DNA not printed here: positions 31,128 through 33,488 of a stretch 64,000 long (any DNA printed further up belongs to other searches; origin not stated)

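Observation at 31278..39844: Six-gene operon with three tandem Rieske oxygenase paralogues and two tandem StcD/DgcA-like flavin/Fe-S demethylase paralogues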

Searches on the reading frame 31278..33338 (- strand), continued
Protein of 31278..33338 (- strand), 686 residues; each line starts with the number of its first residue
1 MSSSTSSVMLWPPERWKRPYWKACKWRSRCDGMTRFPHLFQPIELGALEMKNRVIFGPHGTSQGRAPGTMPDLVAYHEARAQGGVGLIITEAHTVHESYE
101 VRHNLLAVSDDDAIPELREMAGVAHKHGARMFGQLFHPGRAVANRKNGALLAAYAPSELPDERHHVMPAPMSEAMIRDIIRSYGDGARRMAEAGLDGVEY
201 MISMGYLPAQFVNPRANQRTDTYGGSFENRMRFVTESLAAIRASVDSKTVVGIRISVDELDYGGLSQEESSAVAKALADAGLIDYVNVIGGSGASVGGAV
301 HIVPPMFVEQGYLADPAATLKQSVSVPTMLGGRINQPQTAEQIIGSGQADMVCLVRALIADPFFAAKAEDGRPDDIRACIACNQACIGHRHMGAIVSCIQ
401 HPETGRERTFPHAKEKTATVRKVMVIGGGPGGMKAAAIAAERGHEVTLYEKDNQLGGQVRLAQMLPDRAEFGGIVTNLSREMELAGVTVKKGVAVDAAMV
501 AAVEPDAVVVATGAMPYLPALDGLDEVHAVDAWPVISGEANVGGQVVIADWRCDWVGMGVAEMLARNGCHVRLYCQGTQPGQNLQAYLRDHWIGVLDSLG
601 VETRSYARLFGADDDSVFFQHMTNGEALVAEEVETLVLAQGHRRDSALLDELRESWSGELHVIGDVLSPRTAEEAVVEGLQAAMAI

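Call 94: find_encoding_contigs(protein=P0136, flank=10000, max_places=1)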
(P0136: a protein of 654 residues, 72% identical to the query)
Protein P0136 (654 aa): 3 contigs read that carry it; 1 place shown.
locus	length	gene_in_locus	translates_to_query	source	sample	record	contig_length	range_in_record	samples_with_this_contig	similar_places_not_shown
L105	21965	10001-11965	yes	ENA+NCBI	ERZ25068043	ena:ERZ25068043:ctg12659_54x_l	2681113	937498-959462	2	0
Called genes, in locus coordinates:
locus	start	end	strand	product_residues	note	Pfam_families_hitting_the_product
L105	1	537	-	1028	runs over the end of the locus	PF00580:UvrD-helicase, PF13245:AAA_19, PF00580:UvrD-helicase, PF13361:UvrD_C, PF13538:UvrD_C_2 (faint), PF01396:Zn_ribbon_Top1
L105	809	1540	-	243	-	-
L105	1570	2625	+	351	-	PF00005:ABC_tran, PF13304:AAA_21 (faint)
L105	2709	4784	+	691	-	PF00528:BPD_transp_1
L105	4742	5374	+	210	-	-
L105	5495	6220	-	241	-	PF01555:N6_N4_Mtase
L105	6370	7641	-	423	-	PF07992:Pyr_redox_2 (faint), PF00890:FAD_binding_2 (weak), PF01266:DAO, PF03486:HI0933_like (faint), PF12831:FAD_oxidored (weak), PF13738:Pyr_redox_3 (faint), PF01593:Amino_oxidase (faint), PF13450:NAD_binding_8 (faint)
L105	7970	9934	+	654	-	PF00724:Oxidored_FMN, PF00070:Pyr_redox (faint), PF00890:FAD_binding_2 (weak), PF01266:DAO (faint), PF03486:HI0933_like (weak), PF07992:Pyr_redox_2, PF12831:FAD_oxidored, PF13450:NAD_binding_8 (weak)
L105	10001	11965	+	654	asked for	PF00724:Oxidored_FMN, PF03486:HI0933_like (weak), PF07992:Pyr_redox_2, PF00070:Pyr_redox (faint), PF00890:FAD_binding_2, PF12831:FAD_oxidored, PF13450:NAD_binding_8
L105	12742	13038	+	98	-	-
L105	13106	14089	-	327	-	PF04069:OpuAC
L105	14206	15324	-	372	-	PF00355:Rieske, PF00848:Ring_hydroxyl_A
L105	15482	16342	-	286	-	PF02668:TauD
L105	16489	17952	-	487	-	PF01266:DAO (weak), PF07992:Pyr_redox_2, PF13450:NAD_binding_8, PF13738:Pyr_redox_3 (weak), PF00743:FMO-like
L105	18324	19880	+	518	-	PF01019:G_glu_transpept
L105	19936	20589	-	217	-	PF00881:Nitroreductase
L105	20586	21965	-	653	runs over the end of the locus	PF01464:SLT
